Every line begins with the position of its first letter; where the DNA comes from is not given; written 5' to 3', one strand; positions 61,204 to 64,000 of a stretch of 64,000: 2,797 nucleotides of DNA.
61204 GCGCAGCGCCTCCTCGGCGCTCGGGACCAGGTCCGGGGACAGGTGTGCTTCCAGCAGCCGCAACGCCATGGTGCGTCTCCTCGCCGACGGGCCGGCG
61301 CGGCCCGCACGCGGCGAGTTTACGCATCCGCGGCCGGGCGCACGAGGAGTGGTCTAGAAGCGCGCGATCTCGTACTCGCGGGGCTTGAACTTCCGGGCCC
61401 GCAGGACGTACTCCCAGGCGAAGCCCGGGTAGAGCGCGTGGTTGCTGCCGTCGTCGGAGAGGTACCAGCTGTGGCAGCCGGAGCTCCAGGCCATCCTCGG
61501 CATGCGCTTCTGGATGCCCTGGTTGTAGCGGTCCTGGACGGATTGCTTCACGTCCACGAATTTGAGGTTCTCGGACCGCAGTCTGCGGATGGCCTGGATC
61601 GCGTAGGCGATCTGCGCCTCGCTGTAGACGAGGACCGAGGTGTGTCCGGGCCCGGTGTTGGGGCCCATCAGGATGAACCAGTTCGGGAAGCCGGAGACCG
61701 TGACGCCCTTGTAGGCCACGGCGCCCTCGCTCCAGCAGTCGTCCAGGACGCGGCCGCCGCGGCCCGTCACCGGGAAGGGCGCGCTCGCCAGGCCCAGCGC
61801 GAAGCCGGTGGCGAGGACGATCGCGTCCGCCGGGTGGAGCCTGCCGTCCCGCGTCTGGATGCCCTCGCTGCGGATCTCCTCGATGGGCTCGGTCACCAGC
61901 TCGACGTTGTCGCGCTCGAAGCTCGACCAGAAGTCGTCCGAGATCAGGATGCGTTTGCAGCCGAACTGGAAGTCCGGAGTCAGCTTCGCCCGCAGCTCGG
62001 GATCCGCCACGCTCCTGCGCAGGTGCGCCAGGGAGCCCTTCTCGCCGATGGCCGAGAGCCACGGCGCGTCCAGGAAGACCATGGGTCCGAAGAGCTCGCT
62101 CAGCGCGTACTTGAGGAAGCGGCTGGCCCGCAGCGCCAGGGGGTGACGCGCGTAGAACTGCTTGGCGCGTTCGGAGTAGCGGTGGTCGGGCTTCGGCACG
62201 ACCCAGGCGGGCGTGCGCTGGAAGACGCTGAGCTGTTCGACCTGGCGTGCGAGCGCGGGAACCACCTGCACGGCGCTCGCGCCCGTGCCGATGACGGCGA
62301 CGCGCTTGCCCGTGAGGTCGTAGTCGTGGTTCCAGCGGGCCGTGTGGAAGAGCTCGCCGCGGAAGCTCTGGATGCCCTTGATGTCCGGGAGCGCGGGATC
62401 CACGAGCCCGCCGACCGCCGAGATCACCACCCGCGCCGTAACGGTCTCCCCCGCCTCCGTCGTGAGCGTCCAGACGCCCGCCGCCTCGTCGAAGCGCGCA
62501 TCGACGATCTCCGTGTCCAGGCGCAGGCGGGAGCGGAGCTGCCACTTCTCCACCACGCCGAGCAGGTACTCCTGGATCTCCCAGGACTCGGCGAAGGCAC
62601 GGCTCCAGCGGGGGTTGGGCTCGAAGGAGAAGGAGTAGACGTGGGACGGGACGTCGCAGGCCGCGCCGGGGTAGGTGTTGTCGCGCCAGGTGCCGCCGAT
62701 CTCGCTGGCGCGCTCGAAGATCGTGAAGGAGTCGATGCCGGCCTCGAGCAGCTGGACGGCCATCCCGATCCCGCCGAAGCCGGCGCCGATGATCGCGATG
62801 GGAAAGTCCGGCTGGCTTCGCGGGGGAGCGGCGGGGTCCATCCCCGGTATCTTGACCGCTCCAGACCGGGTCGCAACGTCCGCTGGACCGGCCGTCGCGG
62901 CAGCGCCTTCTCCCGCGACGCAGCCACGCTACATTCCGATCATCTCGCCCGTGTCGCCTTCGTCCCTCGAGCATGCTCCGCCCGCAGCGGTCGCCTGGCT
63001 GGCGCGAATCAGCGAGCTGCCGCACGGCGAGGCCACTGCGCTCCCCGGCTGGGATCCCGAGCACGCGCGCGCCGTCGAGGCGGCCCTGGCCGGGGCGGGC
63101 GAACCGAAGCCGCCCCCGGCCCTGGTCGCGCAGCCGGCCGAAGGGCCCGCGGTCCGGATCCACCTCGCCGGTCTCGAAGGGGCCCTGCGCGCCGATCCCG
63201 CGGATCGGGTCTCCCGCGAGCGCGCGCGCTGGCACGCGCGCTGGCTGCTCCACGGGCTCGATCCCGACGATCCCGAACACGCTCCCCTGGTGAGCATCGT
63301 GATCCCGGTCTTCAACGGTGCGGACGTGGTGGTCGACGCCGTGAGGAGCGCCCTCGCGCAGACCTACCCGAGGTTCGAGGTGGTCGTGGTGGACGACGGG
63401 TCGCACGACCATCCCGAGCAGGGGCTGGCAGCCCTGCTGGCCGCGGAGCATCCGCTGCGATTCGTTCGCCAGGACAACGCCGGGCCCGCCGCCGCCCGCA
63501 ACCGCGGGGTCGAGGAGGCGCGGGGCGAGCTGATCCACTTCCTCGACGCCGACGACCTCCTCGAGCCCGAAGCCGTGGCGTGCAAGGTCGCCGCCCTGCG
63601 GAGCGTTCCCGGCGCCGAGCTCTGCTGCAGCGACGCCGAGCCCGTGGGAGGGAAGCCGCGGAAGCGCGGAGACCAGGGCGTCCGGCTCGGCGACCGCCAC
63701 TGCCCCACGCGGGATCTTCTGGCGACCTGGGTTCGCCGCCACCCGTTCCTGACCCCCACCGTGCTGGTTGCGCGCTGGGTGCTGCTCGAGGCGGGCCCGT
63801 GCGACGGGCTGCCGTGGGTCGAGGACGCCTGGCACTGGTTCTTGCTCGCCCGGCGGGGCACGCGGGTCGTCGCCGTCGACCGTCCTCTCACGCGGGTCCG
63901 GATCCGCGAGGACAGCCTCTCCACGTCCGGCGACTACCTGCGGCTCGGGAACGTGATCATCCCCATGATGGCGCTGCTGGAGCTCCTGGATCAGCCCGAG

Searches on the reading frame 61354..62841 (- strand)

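Call 20: search_protein_families(library=pfam, proteins=[window:61354-62841:-], max_evalue=0.01)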
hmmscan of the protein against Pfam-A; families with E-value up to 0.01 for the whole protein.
window:61354-62841:- (495 aa): 12 families
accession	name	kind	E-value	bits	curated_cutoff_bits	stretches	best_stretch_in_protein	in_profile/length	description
PF13738.12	Pyr_redox_3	-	8.7e-18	65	30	1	17-222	2-208/305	Pyridine nucleotide-disulphide oxidoreductase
PF00743.25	FMO-like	-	3.9e-17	62.3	22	1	15-217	4-222/532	Flavin-binding monooxygenase-like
PF07992.20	Pyr_redox_2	-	1.9e-13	50.9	26.1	1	14-233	2-196/291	Pyridine nucleotide-disulphide oxidoreductase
PF01266.30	DAO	-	2.3e-12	47.5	27.9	2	15-56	2-43/353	FAD dependent oxidoreductase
PF13450.12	NAD_binding_8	-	6.5e-12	46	21.9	1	17-85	1-67/68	NAD(P)-binding Rossmann-like domain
PF13454.12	NAD_binding_9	-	3.3e-09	37.3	21.8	1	16-69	1-58/155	FAD-NAD(P)-binding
PF13434.12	Lys_Orn_oxgnase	-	8.9e-08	32.1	21.3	1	90-206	98-216/339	L-lysine 6-monooxygenase/L-ornithine 5-monooxygenase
PF00070.33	Pyr_redox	-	6.8e-05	23.7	22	0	15-49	2-35/82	Pyridine nucleotide-disulphide oxidoreductase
PF01593.30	Amino_oxidase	-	0.00018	21.4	19.8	0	23-63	2-41/443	Flavin containing amine oxidoreductase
PF01488.26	Shikimate_DH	-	0.00023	21.7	24.3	0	175-212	9-47/138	Shikimate / quinate 5-dehydrogenase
PF05834.18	Lycopene_cycl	-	0.0051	16.4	23.4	0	116-175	113-170/380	Lycopene cyclase protein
PF01134.28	GIDA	-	0.0099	15.4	22.1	0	310-347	108-150/391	Glucose inhibited division protein A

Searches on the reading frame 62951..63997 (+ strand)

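Call 20: search_protein_families(library=pfam, proteins=[window:62951-63997:+], max_evalue=0.01)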
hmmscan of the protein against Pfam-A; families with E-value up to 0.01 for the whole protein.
window:62951-63997:+ (349 aa): 3 families
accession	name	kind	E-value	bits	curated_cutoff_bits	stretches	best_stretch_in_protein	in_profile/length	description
PF00535.33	Glycos_transf_2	-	2.2e-27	96.5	23.3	1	115-214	1-101/168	Glycosyl transferase family 2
PF10111.15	Glyco_tranf_2_2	-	1e-13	51.9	27.3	1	115-219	1-114/276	Glycosyltransferase like family 2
PF13641.12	Glyco_tranf_2_3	-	4.4e-12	46.9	27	1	114-316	3-211/230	Glycosyltransferase like family 2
